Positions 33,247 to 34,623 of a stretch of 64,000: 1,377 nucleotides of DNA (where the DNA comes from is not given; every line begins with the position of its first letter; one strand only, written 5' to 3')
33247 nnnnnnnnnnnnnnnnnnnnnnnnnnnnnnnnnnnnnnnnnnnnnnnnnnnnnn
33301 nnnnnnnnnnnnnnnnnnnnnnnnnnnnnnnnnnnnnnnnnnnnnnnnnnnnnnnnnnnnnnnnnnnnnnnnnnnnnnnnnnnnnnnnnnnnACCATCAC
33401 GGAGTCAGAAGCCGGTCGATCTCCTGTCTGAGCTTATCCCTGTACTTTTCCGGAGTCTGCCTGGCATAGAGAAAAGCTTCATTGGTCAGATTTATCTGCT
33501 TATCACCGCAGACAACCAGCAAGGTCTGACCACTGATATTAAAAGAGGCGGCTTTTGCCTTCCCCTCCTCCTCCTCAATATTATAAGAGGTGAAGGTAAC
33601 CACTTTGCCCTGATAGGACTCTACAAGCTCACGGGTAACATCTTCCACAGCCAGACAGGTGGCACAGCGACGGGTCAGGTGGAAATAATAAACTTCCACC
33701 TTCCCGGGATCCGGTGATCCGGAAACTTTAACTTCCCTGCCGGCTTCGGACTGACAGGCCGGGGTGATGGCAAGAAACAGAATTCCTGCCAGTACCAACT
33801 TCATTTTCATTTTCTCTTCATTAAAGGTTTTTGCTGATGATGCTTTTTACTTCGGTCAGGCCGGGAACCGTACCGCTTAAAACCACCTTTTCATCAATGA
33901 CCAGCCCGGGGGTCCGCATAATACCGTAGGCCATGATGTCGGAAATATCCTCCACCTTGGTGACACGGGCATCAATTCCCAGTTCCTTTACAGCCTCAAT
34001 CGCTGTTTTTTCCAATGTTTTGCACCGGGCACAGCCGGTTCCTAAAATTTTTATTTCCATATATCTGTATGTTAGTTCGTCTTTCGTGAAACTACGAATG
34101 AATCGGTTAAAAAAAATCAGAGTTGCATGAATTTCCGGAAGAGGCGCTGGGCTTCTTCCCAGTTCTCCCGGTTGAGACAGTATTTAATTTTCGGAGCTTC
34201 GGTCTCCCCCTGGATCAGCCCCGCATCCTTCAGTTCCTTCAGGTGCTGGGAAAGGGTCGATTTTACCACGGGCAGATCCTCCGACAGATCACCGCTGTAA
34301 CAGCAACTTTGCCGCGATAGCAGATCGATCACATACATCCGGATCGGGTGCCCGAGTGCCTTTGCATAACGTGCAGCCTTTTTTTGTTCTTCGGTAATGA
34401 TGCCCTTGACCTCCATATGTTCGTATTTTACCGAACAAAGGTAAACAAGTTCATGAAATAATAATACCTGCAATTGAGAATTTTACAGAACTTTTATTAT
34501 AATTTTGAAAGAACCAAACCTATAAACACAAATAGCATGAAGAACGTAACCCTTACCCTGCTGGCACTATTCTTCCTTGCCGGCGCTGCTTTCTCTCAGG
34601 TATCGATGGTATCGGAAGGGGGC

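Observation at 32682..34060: Mini-thioredoxin + exported CxxC lipoprotein + CcdA-like 2-Cys membrane protein inside the ars operon: architecture of a trans-membrane thiol relay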

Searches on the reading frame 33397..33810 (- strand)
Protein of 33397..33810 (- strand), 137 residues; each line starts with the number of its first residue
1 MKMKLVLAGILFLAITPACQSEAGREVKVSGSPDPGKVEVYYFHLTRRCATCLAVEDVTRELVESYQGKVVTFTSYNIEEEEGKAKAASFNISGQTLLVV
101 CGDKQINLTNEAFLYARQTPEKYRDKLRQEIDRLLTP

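Call 3: search_protein_families(library=pfam, proteins=[window:33397-33810:-], max_evalue=0.01)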
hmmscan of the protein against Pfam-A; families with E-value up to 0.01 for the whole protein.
window:33397-33810:- (137 aa): 0 families

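Call 4: search_protein_families(library=ncbifam, proteins=[window:33397-33810:-], max_evalue=0.01)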
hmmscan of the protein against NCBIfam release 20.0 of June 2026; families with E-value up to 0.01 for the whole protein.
window:33397-33810:- (137 aa): 2 families
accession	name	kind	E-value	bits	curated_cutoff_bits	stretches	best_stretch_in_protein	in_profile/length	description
NF040494.1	nitrored_ArsF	subfamily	1.2e-25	90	60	1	38-133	1-105/106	nitrophenyl compound nitroreductase subunit ArsF family protein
NF006898.0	PRK09381.1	equivalog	0.0085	16.5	138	0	46-106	30-87/109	thioredoxin TrxA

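Call 15: find_homologous_proteins(query=window:33397-33810:-, max_evalue=0.001)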
Query window:33397-33810:- (137 aa): 62 proteins with E <= 0.001 among 84 candidates.
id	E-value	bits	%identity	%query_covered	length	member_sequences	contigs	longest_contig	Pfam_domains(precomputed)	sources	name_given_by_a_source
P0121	6.7e-76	270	92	99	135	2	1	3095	-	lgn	-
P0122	1.2e-33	134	46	97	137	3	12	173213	-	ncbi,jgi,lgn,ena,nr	ncbi:MAG TPA: hypothetical protein ENH59_06560 [Bacteroidetes bacterium]|nr:hypothetical protein [Ba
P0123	2.3e-33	133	48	98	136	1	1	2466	-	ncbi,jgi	jgi:hypothetical protein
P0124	1.0e-32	131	49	98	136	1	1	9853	-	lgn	-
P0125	1.5e-32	130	44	97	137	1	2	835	-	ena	-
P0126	5.2e-32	128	49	98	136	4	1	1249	-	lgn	-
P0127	1.9e-29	120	47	95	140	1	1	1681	-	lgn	-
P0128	9.0e-29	118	43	99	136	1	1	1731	-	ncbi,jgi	jgi:hypothetical protein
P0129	5.0e-28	115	46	99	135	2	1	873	-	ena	-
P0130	1.3e-26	111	41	97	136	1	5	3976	-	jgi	jgi:hypothetical protein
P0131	5.1e-26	109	41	99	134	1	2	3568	-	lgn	-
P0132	1.1e-25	108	47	84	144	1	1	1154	-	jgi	jgi:hypothetical protein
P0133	3.0e-25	107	44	95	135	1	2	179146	-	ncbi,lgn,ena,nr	ncbi:MAG: nitrophenyl compound nitroreductase subunit ArsF family protein [Bacteroidales bacterium]|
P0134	3.3e-25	106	48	92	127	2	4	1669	-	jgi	jgi:hypothetical protein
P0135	4.7e-25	106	42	97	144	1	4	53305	-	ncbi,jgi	jgi:archaellin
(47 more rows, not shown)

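Call 26: predict_structure(alignment_id=A1)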
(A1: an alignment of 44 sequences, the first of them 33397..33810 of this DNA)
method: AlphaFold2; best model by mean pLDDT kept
length: 137 residues; sequences in the alignment: 44
mean_pLDDT: 83.2   pTM: 0.71
mean pLDDT of the five models: 83.2, 83.1, 83.0, 83.0, 82.5
residues with pLDDT >= 90: 91; 70-90: 7; 50-70: 23; < 50: 16
segments of 3 or more residues with pLDDT < 50: 1-3, 18-28
pLDDT, mean of each block of 10 residues (from residue 1): 53 51 45 73 97 98 85 97 97 96 94 97 97 86
secondary structure, 60 per line:
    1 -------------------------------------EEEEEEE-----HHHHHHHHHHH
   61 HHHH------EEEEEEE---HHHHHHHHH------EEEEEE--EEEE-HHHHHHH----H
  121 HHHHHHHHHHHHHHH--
elements in order: E38-44 H50-64 E71-77 H81-89 E96-101 E104-107 H109-115 H120-135

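Call 33: fold_search(model_id=the predicted structure, library=pdb)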
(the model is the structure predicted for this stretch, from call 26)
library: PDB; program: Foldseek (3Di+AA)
matches with E <= 10: 1375; with E <= 0.001: 36
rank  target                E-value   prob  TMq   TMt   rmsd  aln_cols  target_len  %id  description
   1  2ynx_A                2.2e-04  1.00  0.51  0.64   3.0       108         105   25  Crystal Structure of Ancestral Thioredoxin Relative to Last Archaea Common Ancestor (LACA) from the Precambrian Period (released 2013-08-21)
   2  2o85                  3.2e-04  1.00  0.41  0.52   2.7        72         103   26  S. Aureus thioredoxin P31T mutant (released 2007-07-24)
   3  1fb0_A                4.1e-04  1.00  0.42  0.52   5.4        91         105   23  CRYSTAL STRUCTURE OF THIOREDOXIN M FROM SPINACH CHLOROPLAST (REDUCED FORM) (released 2000-09-20)
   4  1v98_A                4.7e-04  1.00  0.42  0.59   6.4        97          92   20  Crystal Structure Analysis of Thioredoxin from Thermus thermophilus (released 2005-02-01)
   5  4ba7_A                5.3e-04  1.00  0.49  0.62   2.9       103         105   23  Crystal Structure of Ancestral Thioredoxin Relative to Last Bacteria Common Ancestor (LBCA) from the Precambrian Perio (released 2013-08-21)
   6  2o87                  5.3e-04  1.00  0.41  0.52   2.7        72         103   25  S. aureus thioredoxin P31S mutant (released 2007-07-24)
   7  3ziv_A                5.3e-04  1.00  0.42  0.53   2.8        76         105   32  Crystal Structure of Ancestral Thioredoxin Relative to last Archaea- Eukaryotes Common Ancestor (AECA) from the Precam (released 2013-08-21)
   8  3hz4_B                5.3e-04  1.00  0.43  0.48   8.0       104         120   21  Crystal Structure of Thioredoxin from Methanosarcina mazei (released 2009-06-30)
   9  6zom_MODEL_1_A        5.3e-04  1.00  0.40  0.50   6.7        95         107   19  Oxidized thioredoxin 1 from the anaerobic bacteria Desulfovibrio vulgaris Hildenborough (released 2021-07-14)
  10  6h1y_A                5.7e-04  1.00  0.40  0.50   4.5        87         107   24  CRYSTAL STRUCTURE OF A CHIMERIC VARIANT OF THIOREDOXIN FROM ESCHERICHIA COLI (released 2019-02-06)
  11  1zcp_A                6.0e-04  1.00  0.40  0.49   5.6        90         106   23  Crystal Structure of a catalytic site mutant E. coli TrxA (CACA) (released 2005-08-09)
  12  8xyw                  6.4e-04  1.00  0.41  0.51   2.5        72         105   25  De novo designed protein Trx-3 (released 2024-10-02)
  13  2o89                  6.4e-04  1.00  0.41  0.52   2.6        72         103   25  S. aureus thioredoxin P31T/C32S mutant (released 2007-07-24)
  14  4x43_A                6.4e-04  1.00  0.40  0.50   3.0        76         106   25  Structure of proline-free E. coli Thioredoxin (released 2015-06-24)
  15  2puk_C                6.4e-04  1.00  0.41  0.51   5.4        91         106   22  Crystal structure of the binary complex between ferredoxin: thioredoxin reductase and thioredoxin m (released 2007-07-10)
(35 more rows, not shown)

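Call 48: find_homologous_proteins(query=A1, max_evalue=0.001)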
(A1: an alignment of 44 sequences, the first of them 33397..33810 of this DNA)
Query A1 (44 sequences) (137 aa, profile of the alignment): 1949 proteins with E <= 0.001 among 3916 candidates; the best 120 are listed.
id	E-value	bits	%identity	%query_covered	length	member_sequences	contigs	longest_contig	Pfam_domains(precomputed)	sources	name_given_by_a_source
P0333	3.1e-54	200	44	99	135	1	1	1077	-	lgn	-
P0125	3.2e-54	200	44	97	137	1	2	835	-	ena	-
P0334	4.2e-54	200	43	97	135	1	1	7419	-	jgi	-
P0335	1.6e-53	198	49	74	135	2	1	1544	-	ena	-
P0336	3.1e-53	197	46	93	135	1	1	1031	-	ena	-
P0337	3.7e-53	196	47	96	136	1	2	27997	-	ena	-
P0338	5.6e-53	196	44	97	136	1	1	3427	-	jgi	-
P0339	7.1e-53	196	42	97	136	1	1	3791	-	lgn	-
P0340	8.9e-53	195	44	97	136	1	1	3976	-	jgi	-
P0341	9.6e-53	195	42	99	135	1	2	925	-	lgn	-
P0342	9.9e-53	195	43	96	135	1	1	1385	-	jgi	jgi:hypothetical protein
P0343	1.2e-52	195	47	97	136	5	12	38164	-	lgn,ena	-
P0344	1.2e-52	195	44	99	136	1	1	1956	-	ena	-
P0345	1.4e-52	195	40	97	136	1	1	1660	-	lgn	-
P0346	1.5e-52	194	45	93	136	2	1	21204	-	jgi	-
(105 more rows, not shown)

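Call 65: search_solved_structures(query=A1, max_evalue=10, show_alignments=3)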
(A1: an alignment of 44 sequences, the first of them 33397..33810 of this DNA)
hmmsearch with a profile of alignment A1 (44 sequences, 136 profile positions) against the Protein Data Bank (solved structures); distinct sequences matched with E-value up to 10: 11.
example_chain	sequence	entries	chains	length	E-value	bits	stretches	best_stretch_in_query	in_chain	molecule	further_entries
7vu4_A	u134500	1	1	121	0.0023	20.6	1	31-134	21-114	de novo design protein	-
3d6i_A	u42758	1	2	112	0.007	19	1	20-93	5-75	Monothiol glutaredoxin-3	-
5y4t_A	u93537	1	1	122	0.0071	19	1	19-93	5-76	Glutaredoxin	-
3ziv_A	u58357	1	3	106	0.037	16.6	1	30-107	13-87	AECA THIOREDOXIN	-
2ynx_A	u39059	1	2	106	0.064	15.9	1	29-107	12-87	LACA THIOREDOXIN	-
3tco_A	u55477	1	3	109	0.15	14.7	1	48-103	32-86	Thioredoxin (TrxA-1)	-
5o9z_K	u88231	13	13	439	0.24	14.1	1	46-93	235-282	Microfibrillar-associated protein 1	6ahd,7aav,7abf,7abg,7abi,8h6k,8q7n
4ba7_A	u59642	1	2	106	0.25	14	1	61-107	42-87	LBCA THIOREDOXIN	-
3ed3_A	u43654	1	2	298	0.27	13.9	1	49-109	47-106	Protein disulfide-isomerase MPD1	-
1ilo_A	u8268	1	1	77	0.75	12.4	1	48-66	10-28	conserved hypothetical protein MtH895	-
1gp7_A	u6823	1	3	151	7.7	9.1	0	19-61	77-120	PHOSPHOLIPASE A2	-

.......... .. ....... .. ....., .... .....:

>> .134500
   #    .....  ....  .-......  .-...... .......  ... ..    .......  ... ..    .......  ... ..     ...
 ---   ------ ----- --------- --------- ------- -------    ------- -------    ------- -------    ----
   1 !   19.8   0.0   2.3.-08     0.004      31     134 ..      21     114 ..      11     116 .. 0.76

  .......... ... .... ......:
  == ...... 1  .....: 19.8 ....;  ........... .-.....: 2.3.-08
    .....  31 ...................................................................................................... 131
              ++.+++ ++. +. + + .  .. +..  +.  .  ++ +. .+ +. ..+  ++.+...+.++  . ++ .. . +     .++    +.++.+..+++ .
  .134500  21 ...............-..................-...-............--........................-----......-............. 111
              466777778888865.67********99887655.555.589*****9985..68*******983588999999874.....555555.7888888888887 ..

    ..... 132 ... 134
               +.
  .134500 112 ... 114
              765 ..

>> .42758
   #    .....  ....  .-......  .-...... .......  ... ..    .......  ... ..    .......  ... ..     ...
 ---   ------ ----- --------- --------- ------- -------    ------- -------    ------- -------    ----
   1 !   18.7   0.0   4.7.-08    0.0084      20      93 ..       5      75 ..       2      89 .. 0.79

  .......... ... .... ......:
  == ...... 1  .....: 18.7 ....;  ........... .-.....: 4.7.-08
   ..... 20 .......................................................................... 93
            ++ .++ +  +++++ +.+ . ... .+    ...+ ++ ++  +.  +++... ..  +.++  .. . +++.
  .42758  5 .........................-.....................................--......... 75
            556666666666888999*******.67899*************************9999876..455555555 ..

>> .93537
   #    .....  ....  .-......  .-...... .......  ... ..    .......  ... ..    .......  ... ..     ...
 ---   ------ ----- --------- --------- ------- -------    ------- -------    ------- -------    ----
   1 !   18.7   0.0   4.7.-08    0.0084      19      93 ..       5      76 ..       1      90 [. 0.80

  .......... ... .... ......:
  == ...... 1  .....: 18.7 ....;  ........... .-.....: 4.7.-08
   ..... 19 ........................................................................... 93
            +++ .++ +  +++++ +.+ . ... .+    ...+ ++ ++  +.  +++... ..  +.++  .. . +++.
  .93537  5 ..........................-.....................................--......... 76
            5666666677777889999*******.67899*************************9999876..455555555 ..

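Call 75: search_dna_similar(query=window:33397-33810:-, collection=plasmids, mode=protein, max_evalue=0.01, max_rows=20)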
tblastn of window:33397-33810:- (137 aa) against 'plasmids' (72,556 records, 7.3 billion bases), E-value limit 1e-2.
Records with a match: 2; places in all: 2; records where one place covers at least 80% of the query: 1.
Best place of each record, by identity: <60% 2.
By first word of the organism name: Fulvitalea 1; Prevotella 1.
By predicted mobility (MOB-suite, as given by PLSDB): non-mobilizable 2.
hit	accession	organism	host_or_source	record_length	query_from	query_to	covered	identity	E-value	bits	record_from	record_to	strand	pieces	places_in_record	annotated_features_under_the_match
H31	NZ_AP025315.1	Fulvitalea axinellae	-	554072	3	134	96%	42.3%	7e-25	105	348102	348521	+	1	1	nitrophenyl compound nitroreductase subunit ArsF family protein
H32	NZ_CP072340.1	Prevotella nigrescens F0103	Homo sapiens,whole organism,human oral ...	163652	38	135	72%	30.6%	2e-6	53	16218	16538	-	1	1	nitrophenyl compound nitroreductase subunit ArsF family protein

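Call 82: search_protein_families(library=pfam, proteins=[window:33397-33810:-], max_evalue=5)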
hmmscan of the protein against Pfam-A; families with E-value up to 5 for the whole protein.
window:33397-33810:- (137 aa): 2 families
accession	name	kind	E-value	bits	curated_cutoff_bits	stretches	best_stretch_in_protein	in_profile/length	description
PF00085.26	Thioredoxin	-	0.13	12.7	23.5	1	48-104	29-82/103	Thioredoxin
PF12894.13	ANAPC4_WD40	-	0.24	12.1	22.9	1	79-110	35-66/91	Anaphase-promoting complex subunit 4 WD40 domain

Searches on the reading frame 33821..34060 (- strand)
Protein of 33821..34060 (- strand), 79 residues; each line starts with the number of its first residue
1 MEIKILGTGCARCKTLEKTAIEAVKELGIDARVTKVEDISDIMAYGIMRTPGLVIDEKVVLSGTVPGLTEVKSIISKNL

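Call 3: search_protein_families(library=pfam, proteins=[window:33821-34060:-], max_evalue=0.01)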
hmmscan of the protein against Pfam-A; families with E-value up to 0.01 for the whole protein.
window:33821-34060:- (79 aa): 2 families
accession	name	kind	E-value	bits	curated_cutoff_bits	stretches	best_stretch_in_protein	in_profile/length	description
PF13192.12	Thioredoxin_3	-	9.2e-27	93.3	24.8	1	1-75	1-75/76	Thioredoxin domain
PF16770.11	RTT107_BRCT_5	-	0.0072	16.6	27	1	2-50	17-64/100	Regulator of Ty1 transposition protein 107 BRCT domain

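Call 4: search_protein_families(library=ncbifam, proteins=[window:33821-34060:-], max_evalue=0.01)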
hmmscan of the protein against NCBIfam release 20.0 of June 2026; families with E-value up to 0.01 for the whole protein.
window:33821-34060:- (79 aa): 2 families
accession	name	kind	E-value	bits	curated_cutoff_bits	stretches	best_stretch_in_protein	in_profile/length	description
TIGR00412.2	redox_disulf_2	subfamily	5.8e-32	109.9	62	1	2-75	1-74/75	MTH895/ArsE family thioredoxin-like protein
TIGR00411.1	redox_disulf_1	equivalog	1.3e-06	28.3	92.75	1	9-78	10-81/82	MJ0307 family thioredoxin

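Call 66: search_solved_structures(query=window:33821-34060:-, max_evalue=1, show_alignments=2)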
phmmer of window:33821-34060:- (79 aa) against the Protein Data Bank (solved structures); distinct sequences matched with E-value up to 1: 5.
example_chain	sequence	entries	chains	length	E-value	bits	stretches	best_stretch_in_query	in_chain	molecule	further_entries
1ilo_A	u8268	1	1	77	9.6e-18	67.1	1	1-76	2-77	conserved hypothetical protein MtH895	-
4bgv_A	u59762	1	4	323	0.075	16.8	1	18-66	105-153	MALATE DEHYDROGENASE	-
2v25_A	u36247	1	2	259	0.16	15.7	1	5-67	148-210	MAJOR CELL-BINDING FACTOR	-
1fo5_A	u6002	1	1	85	0.4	14.5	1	9-64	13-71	THIOREDOXIN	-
1nho_A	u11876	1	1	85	0.57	14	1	9-63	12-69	Probable Thioredoxin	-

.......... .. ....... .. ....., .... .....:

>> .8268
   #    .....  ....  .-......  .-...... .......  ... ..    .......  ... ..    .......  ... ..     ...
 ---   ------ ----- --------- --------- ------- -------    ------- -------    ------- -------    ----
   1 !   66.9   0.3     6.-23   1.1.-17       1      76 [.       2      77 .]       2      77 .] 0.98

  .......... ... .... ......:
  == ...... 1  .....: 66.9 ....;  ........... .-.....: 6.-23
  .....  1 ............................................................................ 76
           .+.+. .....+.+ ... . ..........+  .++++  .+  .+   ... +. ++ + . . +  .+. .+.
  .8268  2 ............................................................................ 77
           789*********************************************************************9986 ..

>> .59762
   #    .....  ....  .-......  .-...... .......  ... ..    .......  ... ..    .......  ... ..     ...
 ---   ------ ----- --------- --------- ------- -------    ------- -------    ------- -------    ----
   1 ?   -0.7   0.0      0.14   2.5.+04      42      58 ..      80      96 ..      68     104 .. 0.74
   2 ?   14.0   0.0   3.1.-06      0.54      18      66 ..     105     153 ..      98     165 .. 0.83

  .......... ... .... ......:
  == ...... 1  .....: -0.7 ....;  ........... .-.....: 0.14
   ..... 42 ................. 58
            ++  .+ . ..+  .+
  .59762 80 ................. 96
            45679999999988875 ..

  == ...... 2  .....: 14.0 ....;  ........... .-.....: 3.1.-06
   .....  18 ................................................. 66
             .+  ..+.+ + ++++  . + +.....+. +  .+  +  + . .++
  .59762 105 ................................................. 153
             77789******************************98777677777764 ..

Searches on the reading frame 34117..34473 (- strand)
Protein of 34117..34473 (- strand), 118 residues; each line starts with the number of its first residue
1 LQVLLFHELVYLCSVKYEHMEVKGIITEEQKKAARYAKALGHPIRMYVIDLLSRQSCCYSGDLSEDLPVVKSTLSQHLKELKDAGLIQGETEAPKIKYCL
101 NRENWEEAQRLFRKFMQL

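Call 3: search_protein_families(library=pfam, proteins=[window:34117-34473:-], max_evalue=0.01)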
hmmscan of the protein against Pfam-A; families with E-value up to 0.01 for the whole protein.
window:34117-34473:- (118 aa): 8 families
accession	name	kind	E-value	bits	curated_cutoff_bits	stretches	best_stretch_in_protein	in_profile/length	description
PF01022.26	HTH_5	-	5.2e-11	42.7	22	1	43-88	2-46/47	Bacterial regulatory protein, arsR family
PF12840.13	HTH_20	-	2.5e-08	34.2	27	1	40-87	1-48/51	Helix-turn-helix domain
PF12802.13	MarR_2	-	0.0015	19.1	27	1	46-90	8-53/61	MarR family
PF01047.28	MarR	-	0.0016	18.7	24.6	1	48-88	8-48/59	MarR family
PF01978.25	TrmB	-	0.0017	18.6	25.6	0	62-99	27-63/68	Sugar-specific transcriptional regulator TrmB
PF01325.25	Fe_dep_repress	-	0.002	18.7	26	1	56-88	21-53/60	Iron dependent repressor, N-terminal DNA binding domain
PF02002.24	TFIIE_alpha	-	0.0031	17.8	22.9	1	47-88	17-58/105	TFIIE alpha subunit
PF02082.26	Rrf2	-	0.0054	17.3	30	0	48-88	14-54/132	Iron-dependent Transcriptional regulator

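Call 4: search_protein_families(library=ncbifam, proteins=[window:34117-34473:-], max_evalue=0.01)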
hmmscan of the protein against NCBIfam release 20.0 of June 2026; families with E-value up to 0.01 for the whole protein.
window:34117-34473:- (118 aa): 12 families
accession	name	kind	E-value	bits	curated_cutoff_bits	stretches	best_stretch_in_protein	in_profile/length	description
NF033788.1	HTH_metalloreg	subfamily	2.2e-16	59.4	55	1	34-107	2-75/77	metalloregulator ArsR/SmtB family transcription factor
NF033789.1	repress_SdpR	subfamily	1.1e-11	44.5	100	1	38-112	3-76/79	autorepressor SdpR family transcription factor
NF041413.1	ArsR_Rv2640c_fam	equivalog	1.9e-08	34.7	155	1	34-103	33-104/118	Rv2640c family ArsR-like transcriptional regulator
NF040642.1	sulf_sens_BigR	equivalog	3.5e-08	33.4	155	1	29-104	6-80/95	sulfite-sensing transcriptional repressor BigR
NF047906.1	CdPbTransRegCmtR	equivalog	4e-08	33.1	150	1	30-108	8-85/104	Cd(II)/Pb(II)-sensing metalloregulatory transcriptional regulator CmtR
NF045707.1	Dbac_1936_reg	equivalog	3.4e-06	27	115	1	28-101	2-74/99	ArsR/SmtB-type metalloregulator TsoR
NF052532.1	TransRegPagRBaca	equivalog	8.1e-06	25.9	170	1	32-109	16-92/99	transcriptional repressor PagR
NF053755.1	MsvR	equivalog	5.8e-05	22.9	220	1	37-91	7-60/236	transcriptional factor MsvR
NF053602.1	Phr_regulator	exception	0.00057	19.5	320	1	37-92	6-60/191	heat shock transcription regulator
NF041396.1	TranRegLrp_Halo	equivalog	0.00072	19.5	190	1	62-98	24-58/149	HTH-type transcriptional regulator Lrp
NF040939.2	trans_reg_lrs14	equivalog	0.002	18.1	90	1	50-93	29-72/103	Lrs14 family HTH-type transcriptional regulator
NF053606.1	Sta1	subfamily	0.0096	16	80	0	48-93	25-70/100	Sta1 family transcriptional regulator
